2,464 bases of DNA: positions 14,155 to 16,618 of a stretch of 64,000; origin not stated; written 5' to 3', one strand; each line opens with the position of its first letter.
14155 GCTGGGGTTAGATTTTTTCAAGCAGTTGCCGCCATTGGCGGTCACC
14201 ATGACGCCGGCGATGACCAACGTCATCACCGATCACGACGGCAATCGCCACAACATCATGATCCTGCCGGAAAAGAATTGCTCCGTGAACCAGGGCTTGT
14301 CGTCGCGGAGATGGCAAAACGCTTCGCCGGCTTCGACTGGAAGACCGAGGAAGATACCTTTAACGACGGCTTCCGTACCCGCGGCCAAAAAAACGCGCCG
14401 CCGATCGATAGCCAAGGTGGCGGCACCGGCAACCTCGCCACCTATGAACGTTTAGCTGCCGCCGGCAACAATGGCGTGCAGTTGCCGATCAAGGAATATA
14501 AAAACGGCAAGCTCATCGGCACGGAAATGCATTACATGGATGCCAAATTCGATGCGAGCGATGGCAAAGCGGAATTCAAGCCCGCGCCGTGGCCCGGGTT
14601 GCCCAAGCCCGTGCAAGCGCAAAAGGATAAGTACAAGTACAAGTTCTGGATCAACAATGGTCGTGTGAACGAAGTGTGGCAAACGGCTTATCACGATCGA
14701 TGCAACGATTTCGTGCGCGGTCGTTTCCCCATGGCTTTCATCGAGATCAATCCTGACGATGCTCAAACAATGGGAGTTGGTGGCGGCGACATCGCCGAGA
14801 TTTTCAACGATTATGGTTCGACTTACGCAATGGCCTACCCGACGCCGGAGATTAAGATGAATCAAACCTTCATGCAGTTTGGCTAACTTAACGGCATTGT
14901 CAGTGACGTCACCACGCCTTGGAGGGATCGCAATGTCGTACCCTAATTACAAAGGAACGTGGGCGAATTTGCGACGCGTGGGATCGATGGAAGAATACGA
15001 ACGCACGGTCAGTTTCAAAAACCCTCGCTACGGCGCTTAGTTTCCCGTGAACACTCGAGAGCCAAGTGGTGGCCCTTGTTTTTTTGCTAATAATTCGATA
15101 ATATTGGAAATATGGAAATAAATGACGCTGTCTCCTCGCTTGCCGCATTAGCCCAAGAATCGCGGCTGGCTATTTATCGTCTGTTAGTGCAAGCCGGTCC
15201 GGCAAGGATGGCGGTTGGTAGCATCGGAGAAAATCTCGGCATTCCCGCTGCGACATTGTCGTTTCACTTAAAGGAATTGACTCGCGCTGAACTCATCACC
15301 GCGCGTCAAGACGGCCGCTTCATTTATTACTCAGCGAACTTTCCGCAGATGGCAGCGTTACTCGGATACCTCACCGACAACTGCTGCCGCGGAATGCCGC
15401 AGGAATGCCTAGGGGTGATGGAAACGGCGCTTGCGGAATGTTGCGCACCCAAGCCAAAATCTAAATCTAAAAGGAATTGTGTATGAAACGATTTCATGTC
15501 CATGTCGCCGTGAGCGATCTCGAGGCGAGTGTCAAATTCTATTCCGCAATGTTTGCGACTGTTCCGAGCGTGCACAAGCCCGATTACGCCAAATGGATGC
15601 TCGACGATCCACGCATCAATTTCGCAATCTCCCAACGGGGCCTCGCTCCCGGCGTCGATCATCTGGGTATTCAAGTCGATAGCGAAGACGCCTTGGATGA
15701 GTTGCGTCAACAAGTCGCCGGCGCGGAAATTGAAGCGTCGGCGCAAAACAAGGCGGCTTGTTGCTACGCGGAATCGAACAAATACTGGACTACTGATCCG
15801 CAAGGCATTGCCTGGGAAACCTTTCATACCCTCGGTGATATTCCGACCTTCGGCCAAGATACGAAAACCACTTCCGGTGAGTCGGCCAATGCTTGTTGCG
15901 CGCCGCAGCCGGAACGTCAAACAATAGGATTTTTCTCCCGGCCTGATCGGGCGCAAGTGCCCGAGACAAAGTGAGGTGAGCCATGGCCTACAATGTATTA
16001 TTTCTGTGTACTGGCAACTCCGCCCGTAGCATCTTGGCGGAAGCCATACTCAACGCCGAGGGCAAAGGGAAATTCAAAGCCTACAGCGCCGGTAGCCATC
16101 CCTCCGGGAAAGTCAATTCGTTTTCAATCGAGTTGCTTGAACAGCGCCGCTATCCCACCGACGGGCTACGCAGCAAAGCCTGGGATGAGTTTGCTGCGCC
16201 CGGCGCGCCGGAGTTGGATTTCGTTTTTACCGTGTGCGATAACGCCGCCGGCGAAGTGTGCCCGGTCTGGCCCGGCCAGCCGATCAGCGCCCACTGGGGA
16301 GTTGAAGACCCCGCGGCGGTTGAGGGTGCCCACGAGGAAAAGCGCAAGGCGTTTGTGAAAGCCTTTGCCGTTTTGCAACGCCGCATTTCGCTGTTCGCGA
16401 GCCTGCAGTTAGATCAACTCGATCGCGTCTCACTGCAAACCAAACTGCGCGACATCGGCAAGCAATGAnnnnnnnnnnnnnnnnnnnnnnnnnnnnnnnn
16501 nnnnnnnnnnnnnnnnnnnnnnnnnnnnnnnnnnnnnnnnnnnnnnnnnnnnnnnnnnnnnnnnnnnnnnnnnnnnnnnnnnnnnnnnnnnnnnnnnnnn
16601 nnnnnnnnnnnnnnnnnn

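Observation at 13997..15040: Arsenite oxidase large subunit reduced to a multi-lesion pseudogene beside an intact aioB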

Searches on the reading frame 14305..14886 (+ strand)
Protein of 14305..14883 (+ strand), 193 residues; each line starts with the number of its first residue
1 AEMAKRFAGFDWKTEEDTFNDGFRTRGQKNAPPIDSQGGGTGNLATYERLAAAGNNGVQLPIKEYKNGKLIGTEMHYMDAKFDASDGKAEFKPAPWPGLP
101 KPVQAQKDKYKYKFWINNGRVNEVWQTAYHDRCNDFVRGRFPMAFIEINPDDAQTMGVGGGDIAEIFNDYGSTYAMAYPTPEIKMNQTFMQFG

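Call 24: find_encoding_contigs(protein=window:14311-14886:+, flank=5000, max_places=10)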
Protein window:14311-14886:+ (191 aa): no gene with exactly this product is on record in the collection.

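Call 33: find_homologous_proteins(query=window:14305-14883:+, max_evalue=1e-40)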
Query window:14305-14883:+ (193 aa): 157 proteins with E <= 1e-40 among 258 candidates; the best 120 are listed.
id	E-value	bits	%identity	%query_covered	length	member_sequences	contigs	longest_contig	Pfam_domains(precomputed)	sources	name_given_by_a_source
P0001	6.1e-131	453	100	100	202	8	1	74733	PF01568.28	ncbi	-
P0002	8.2e-95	335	76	99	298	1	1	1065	PF01568.28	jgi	jgi:arsenite oxidase large subunit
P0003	1.5e-93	331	75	100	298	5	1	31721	PF01568.28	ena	-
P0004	2.1e-93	330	75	99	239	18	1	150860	PF01568.28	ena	-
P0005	1.3e-92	328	73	99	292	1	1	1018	PF01568.28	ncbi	ncbi:MAG: arsenate reductase (azurin) large subunit, partial [Gammaproteobacteria bacterium]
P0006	6.7e-91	322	71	100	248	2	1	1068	PF01568.28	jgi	jgi:arsenite oxidase large subunit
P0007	3.5e-90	320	73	99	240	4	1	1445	PF01568.28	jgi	jgi:arsenite oxidase large subunit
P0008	9.4e-90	318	71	100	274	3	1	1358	PF01568.28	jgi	jgi:arsenite oxidase large subunit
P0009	3.1e-89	316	72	100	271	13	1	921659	PF01568.28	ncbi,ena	-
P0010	3.2e-89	316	71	100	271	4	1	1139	PF01568.28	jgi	jgi:arsenite oxidase large subunit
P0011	6.4e-89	315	71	98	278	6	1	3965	PF01568.28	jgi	jgi:arsenite oxidase large subunit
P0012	7.3e-88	312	69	100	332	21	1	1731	PF00384.28,PF01568.28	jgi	jgi:arsenite oxidase large subunit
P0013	1.2e-87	311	72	97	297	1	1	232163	PF01568.28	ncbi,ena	-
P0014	2.1e-87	310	69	100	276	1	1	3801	PF01568.28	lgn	-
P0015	7.7e-87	309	72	100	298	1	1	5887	PF01568.28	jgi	-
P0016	1.9e-86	307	71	99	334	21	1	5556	PF00384.28,PF01568.28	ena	-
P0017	6.3e-86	306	70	100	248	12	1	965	PF01568.28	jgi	jgi:arsenite oxidase large subunit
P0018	3.4e-85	303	71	99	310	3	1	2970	PF00384.28,PF01568.28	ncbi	ncbi:MAG: arsenate reductase (azurin) large subunit, partial [Pseudomonadota bacterium]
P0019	2.4e-84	300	69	99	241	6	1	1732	PF01568.28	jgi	jgi:arsenite oxidase large subunit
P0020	1.0e-83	298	70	99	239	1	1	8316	PF01568.28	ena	-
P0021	1.8e-83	298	68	100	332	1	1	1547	PF00384.28,PF01568.28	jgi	jgi:arsenite oxidase large subunit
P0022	3.0e-83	297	69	100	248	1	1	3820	PF01568.28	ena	-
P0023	3.0e-83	297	69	100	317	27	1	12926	PF00384.28,PF01568.28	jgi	-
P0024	3.2e-83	297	69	100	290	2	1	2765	PF01568.28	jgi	jgi:arsenite oxidase large subunit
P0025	3.1e-82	294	66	98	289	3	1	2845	PF01568.28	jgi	jgi:arsenite oxidase large subunit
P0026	5.4e-82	293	66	98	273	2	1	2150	PF00384.28,PF01568.28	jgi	jgi:arsenite oxidase large subunit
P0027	1.3e-81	292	68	99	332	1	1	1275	PF00384.28,PF01568.28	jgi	jgi:arsenite oxidase large subunit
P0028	3.1e-81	290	68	100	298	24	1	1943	PF01568.28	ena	-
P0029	3.4e-80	287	67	99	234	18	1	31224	PF01568.28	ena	-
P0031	8.2e-80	286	68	100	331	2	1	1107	PF01568.28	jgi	jgi:arsenite oxidase large subunit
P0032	9.6e-80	285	67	100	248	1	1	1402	PF01568.28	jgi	jgi:arsenite oxidase large subunit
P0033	5.3e-79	283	65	99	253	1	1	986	PF01568.28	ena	-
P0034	1.6e-78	281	67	94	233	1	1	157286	PF01568.28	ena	-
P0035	1.8e-78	281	65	100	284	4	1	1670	PF01568.28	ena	-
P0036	2.2e-78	281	66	98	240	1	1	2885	PF01568.28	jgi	jgi:arsenite oxidase large subunit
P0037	3.5e-78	280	66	100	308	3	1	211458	PF00384.28,PF01568.28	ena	-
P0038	6.6e-78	279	65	100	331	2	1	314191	PF01568.28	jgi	jgi:arsenite oxidase large subunit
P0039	7.1e-78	279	76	82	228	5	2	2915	PF01568.28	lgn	-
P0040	9.5e-78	279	66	99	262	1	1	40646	PF01568.28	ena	-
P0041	1.4e-77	278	68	100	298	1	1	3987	PF01568.28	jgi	jgi:arsenite oxidase large subunit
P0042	5.1e-77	277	64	100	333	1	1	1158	PF01568.28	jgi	jgi:arsenite oxidase large subunit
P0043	2.2e-76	274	65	99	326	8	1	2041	PF00384.28,PF01568.28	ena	-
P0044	2.6e-76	274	71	87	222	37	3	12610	PF01568.28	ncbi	ncbi:Arsenite oxidase subunit AioA [compost metagenome]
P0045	3.2e-76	274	70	89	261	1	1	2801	PF01568.28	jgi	-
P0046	3.4e-76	274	69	91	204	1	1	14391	PF01568.28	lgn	-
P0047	1.2e-75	272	63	100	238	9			PF01568.28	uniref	uniref:molybdopterin dinucleotide binding domain-containing protein n=1 Tax=Thiocapsa sp. TaxID=2024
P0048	1.4e-75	272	64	99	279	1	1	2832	PF01568.28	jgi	-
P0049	4.6e-75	270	64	100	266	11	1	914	PF01568.28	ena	-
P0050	1.3e-74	269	65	97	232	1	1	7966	PF01568.28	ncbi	ncbi:MAG: molybdopterin dinucleotide binding domain-containing protein, partial [Gammaproteobacteria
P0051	5.0e-74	267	63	100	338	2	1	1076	PF00384.28,PF01568.28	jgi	-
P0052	6.8e-74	266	64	100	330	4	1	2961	PF00384.28,PF01568.28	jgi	jgi:arsenite oxidase large subunit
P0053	1.4e-73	265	68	90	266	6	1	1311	PF01568.28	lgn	-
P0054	1.4e-73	265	63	99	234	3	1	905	PF01568.28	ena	-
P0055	1.1e-72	262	61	100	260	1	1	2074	PF01568.28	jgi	-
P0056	1.3e-72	262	64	100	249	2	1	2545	PF01568.28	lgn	-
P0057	3.0e-71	258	61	99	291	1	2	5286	PF01568.28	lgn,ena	-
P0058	3.3e-71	258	69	87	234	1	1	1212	PF01568.28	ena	-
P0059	6.7e-71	257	61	99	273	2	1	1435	PF01568.28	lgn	-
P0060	1.3e-70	256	62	100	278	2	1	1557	PF01568.28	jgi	-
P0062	5.3e-69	250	68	83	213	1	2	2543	PF01568.28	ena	-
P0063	1.1e-66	243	74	73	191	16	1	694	PF01568.28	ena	-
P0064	2.0e-65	239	66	83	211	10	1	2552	PF01568.28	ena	-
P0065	4.2e-65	238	70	77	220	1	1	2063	PF01568.28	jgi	jgi:anaerobic selenocysteine-containing dehydrogenase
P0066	5.3e-65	237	59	100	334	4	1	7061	PF00384.28,PF01568.28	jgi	jgi:arsenite oxidase large subunit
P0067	1.4e-64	236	59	99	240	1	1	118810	PF01568.28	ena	-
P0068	3.9e-64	235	69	77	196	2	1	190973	PF01568.28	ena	-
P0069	5.7e-64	234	72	73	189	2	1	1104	PF01568.28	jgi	-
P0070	9.5e-64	233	67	78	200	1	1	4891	PF01568.28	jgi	jgi:arsenite oxidase large subunit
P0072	2.2e-62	229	70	73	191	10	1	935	PF01568.28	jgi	jgi:arsenite oxidase large subunit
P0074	2.0e-59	219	53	99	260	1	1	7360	PF01568.28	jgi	jgi:arsenite oxidase large subunit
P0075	1.7e-57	213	69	73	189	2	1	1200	PF01568.28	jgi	jgi:arsenite oxidase large subunit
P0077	5.3e-54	201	67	70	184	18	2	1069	PF01568.28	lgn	-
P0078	1.8e-53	200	64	73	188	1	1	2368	PF01568.28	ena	-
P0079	3.4e-51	192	65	70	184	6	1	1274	PF01568.28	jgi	-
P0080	8.5e-51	191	59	73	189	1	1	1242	PF01568.28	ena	-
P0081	1.8e-50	190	48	100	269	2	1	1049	PF01568.28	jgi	jgi:arsenite oxidase large subunit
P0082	5.9e-50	188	49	99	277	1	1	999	PF01568.28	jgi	jgi:arsenite oxidase large subunit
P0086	2.0e-49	186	51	98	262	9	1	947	PF01568.28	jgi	-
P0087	2.8e-49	186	49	100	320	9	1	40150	PF01568.28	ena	-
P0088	4.5e-49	185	49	98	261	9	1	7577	PF01568.28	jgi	jgi:arsenite oxidase large subunit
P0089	4.8e-49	185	49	99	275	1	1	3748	PF01568.28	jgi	jgi:arsenite oxidase large subunit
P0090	1.1e-48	184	49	99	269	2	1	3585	PF01568.28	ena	-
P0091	1.1e-48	184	49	99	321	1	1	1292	PF00384.28,PF01568.28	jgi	jgi:arsenite oxidase large subunit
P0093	5.3e-48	182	50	98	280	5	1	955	PF01568.28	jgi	jgi:arsenite oxidase large subunit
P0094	7.2e-48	181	90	47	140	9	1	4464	PF01568.28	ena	-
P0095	1.1e-47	181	49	99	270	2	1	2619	PF01568.28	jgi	jgi:arsenite oxidase large subunit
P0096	1.2e-47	181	64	61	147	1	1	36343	PF01568.28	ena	-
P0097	1.4e-47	180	49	100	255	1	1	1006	PF01568.28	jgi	jgi:arsenite oxidase large subunit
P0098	1.8e-47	180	50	98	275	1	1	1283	PF01568.28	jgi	jgi:arsenite oxidase large subunit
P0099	1.9e-47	180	48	99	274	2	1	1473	PF01568.28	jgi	jgi:arsenite oxidase large subunit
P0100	2.4e-47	180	48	99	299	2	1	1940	PF00384.28,PF01568.28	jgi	jgi:arsenite oxidase large subunit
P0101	3.1e-47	179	49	100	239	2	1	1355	PF01568.28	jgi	-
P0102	3.5e-47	179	48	99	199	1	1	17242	PF01568.28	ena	-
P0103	4.2e-47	179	47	98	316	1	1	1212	PF00384.28,PF01568.28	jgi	-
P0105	6.1e-47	178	51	98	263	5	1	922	PF01568.28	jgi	jgi:arsenite oxidase large subunit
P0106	6.4e-47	178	46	99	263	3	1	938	PF01568.28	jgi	jgi:arsenite oxidase large subunit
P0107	6.6e-47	178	49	98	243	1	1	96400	PF01568.28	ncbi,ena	-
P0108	9.4e-47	178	46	99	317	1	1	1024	PF00384.28,PF01568.28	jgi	jgi:arsenite oxidase large subunit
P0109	1.0e-46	178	50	98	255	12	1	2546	PF01568.28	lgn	-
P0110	1.3e-46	177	46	99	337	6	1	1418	PF00384.28,PF01568.28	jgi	-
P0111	1.5e-46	177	47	99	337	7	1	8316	PF00384.28,PF01568.28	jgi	jgi:arsenite oxidase large subunit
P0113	2.6e-46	176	48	99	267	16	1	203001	PF01568.28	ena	-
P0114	2.8e-46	176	48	99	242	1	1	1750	PF01568.28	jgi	jgi:arsenite oxidase large subunit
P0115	3.3e-46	176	51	93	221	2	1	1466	PF01568.28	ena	-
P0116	3.6e-46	176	67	58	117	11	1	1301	PF01568.28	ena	-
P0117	4.0e-46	176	47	98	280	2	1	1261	PF01568.28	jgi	jgi:arsenite oxidase large subunit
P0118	4.5e-46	176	71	55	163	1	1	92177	PF01568.28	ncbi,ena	-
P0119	6.7e-46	175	47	94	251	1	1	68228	PF01568.28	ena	-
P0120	1.1e-45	174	45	99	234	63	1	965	PF01568.28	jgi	jgi:arsenite oxidase large subunit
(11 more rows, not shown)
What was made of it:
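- The source appears to be a metagenome-derived NCBI contig (P0001, contig of 74,733 nt, call 33).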

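Call 34: list_cluster_members(proteins=[P0001])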
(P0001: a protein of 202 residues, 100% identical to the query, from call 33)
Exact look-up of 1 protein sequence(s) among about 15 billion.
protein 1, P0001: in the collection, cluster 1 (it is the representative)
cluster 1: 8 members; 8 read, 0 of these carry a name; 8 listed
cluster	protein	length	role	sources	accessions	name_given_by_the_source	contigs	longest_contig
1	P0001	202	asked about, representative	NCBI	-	-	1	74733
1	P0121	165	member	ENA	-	-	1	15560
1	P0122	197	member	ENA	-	-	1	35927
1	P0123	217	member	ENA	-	-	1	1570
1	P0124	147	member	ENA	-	-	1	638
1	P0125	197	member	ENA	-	-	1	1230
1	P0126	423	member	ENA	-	-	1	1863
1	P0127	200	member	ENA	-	-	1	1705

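Call 35: find_encoding_contigs(protein=P0001, flank=3000, max_places=10)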
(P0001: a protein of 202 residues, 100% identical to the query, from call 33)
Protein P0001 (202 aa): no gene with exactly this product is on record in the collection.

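Call 37: find_encoding_contigs(protein=P0122, flank=8000, max_places=5)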
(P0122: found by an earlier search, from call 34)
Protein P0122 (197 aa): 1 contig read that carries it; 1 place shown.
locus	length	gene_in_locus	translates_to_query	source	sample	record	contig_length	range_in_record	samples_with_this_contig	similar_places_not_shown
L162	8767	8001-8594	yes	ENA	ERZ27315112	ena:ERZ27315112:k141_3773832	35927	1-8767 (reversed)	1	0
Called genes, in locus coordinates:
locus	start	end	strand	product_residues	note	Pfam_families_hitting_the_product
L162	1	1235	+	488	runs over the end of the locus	PF04715:, PF00425:Chorismate_bind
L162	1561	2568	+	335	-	PF12849:PBP_like_2, PF12727:PBP_like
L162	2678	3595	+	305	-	PF00528:BPD_transp_1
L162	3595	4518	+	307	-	PF00528:BPD_transp_1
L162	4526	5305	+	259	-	PF02463:SMC_N (faint), PF00005:ABC_tran, PF13304:AAA_21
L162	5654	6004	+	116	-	PF00355:Rieske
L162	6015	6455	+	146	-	PF18465:Rieske_3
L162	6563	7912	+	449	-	PF00384:Molybdopterin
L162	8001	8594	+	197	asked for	PF01568:Molydop_binding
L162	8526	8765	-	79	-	?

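Call 38: find_encoding_contigs(protein=P0121, flank=8000, max_places=5)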
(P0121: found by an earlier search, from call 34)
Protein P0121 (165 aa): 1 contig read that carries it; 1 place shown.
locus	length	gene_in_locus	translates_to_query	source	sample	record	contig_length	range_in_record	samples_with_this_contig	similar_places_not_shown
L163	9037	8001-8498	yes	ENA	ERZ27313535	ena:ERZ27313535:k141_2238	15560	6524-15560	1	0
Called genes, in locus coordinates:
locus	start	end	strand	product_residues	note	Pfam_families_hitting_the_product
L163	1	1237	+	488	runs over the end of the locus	PF04715:, PF00425:Chorismate_bind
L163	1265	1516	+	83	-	-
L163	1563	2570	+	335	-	PF12849:PBP_like_2, PF12727:PBP_like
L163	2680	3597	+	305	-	PF00528:BPD_transp_1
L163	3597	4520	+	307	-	PF00528:BPD_transp_1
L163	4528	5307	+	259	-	PF02463:SMC_N (faint), PF00005:ABC_tran, PF13304:AAA_21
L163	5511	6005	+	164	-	PF00355:Rieske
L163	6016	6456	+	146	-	PF18465:Rieske_3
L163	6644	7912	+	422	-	PF00384:Molybdopterin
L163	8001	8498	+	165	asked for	PF01568:Molydop_binding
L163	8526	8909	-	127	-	PF07592:DDE_Tnp_ISAZ013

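Call 39: find_encoding_contigs(protein=P0126, flank=3000, max_places=5)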
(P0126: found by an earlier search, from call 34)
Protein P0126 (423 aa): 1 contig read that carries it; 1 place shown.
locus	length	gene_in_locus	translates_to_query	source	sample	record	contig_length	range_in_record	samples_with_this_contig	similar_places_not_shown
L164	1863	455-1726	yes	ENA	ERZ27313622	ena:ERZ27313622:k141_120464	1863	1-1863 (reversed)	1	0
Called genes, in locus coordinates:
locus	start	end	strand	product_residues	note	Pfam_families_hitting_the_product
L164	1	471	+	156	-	?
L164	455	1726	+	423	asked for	PF00384:Molybdopterin (weak), PF01568:Molydop_binding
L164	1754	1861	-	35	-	?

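Call 62: search_protein_families(library=ncbifam, proteins=[window:14305-14883:+])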
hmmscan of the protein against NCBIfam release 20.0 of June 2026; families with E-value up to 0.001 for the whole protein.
window:14305-14883:+ (193 aa): 6 families
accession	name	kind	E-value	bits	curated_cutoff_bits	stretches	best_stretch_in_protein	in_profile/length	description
TIGR02693.1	arsenite_ox_L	equivalog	1.1e-79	268.5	359.05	1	2-193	584-774/806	arsenate reductase (azurin) large subunit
NF047855.1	AssmNtatRedNasC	equivalog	1.6e-07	30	1100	1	45-192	536-674/708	assimilatory nitrate reductase catalytic subunit NasC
TIGR01591.1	Fdh-alpha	equivalog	2.6e-07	29.2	666.25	1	58-192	515-641/672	formate dehydrogenase subunit alpha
TIGR03479.1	DMSO_red_II_alp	subfamily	5.8e-06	24.6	984.75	1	143-193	810-860/913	molybdopterin-dependent oxidoreductase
TIGR01706.1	NAPA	equivalog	3.4e-05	22.3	930.55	1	86-172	693-774/830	periplasmic nitrate reductase subunit alpha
NF010055.0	PRK13532.1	equivalog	4.4e-05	21.9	904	1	102-173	704-775/830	nitrate reductase catalytic subunit NapA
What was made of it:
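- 14305..14943 (+): aioA remnant, 3' fragment in the shifted frame (codons ~586-796 of the intact gene). TIGR02693 positions 584-774 (call 62).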

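Call 63: search_protein_families(library=pfam, proteins=[window:14305-14883:+])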
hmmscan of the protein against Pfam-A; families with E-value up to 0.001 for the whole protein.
window:14305-14883:+ (193 aa): 1 family
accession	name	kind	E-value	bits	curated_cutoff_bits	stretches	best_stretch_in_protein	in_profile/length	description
PF01568.27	Molydop_binding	-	2.6e-12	47.2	26.8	1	114-193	1-79/110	Molydopterin dinucleotide binding domain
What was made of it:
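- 14305..14943 (+): PF01568 (call 63).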

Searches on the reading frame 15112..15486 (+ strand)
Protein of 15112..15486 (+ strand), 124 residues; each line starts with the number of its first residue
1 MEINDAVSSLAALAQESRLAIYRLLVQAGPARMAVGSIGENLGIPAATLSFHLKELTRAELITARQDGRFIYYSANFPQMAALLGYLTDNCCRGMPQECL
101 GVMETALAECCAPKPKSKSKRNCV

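Call 10: search_protein_families(library=pfam, proteins=[window:15112-15486:+])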
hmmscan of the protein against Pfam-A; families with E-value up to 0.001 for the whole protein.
window:15112-15486:+ (124 aa): 2 families
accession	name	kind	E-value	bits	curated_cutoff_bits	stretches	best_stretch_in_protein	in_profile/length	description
PF12840.13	HTH_20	-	2.7e-11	43.7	27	1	13-63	1-49/51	Helix-turn-helix domain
PF01022.26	HTH_5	-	9.5e-05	22.6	22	1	16-63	2-46/47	Bacterial regulatory protein, arsR family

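Call 22: find_encoding_contigs(protein=window:15112-15486:+, flank=5000, max_places=10)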
Protein window:15112-15486:+ (124 aa): no gene with exactly this product is on record in the collection.

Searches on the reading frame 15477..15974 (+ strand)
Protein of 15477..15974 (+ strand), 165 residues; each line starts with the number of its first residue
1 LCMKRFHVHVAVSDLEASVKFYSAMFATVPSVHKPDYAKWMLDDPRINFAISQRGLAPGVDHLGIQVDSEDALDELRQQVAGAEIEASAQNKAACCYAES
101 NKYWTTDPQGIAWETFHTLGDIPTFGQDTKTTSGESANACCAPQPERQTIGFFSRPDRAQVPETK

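Call 10: search_protein_families(library=pfam, proteins=[window:15477-15974:+])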
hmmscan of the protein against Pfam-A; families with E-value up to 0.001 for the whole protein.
window:15477-15974:+ (165 aa): 1 family
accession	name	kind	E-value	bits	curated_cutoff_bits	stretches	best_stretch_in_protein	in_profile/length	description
PF00903.31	Glyoxalase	-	0.00015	22.6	20.6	1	7-114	4-120/121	Glyoxalase/Bleomycin resistance protein/Dioxygenase superfamily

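Call 62: search_protein_families(library=ncbifam, proteins=[window:15477-15974:+])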
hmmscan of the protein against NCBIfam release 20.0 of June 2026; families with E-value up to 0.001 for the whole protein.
window:15477-15974:+ (165 aa): 5 families
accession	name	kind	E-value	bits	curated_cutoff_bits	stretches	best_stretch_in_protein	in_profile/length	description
NF041414.1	ArsI_CadI_VOC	equivalog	1.3e-38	131.9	116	1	5-145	1-139/147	ArsI/CadI family heavy metal resistance metalloenzyme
TIGR02295.1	HpaD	equivalog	2.4e-06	26.9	321.4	1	6-134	6-134/298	3,4-dihydroxyphenylacetate 2,3-dioxygenase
TIGR03211.1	catechol_2_3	equivalog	5.5e-05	22.6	320.2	1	3-116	3-116/303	catechol 2,3-dioxygenase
TIGR03213.1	23dbph12diox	equivalog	0.00028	20.4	366.45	1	8-118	7-118/287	biphenyl-2,3-diol 1,2-dioxygenase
NF000124.1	fos-Vibrio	exception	0.00036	20.7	250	1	4-111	4-105/132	FosG/FosC2-related fosfomycin resistance glutathione transferase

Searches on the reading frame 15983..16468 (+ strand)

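Call 10: search_protein_families(library=pfam, proteins=[window:15983-16468:+])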
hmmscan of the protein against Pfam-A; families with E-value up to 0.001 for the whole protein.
window:15983-16468:+ (161 aa): 1 family
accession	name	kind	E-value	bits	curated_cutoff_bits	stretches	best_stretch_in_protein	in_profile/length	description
PF01451.26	LMWPc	-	3.3e-17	63.5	23.2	1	5-134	1-139/144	Low molecular weight phosphotyrosine protein phosphatase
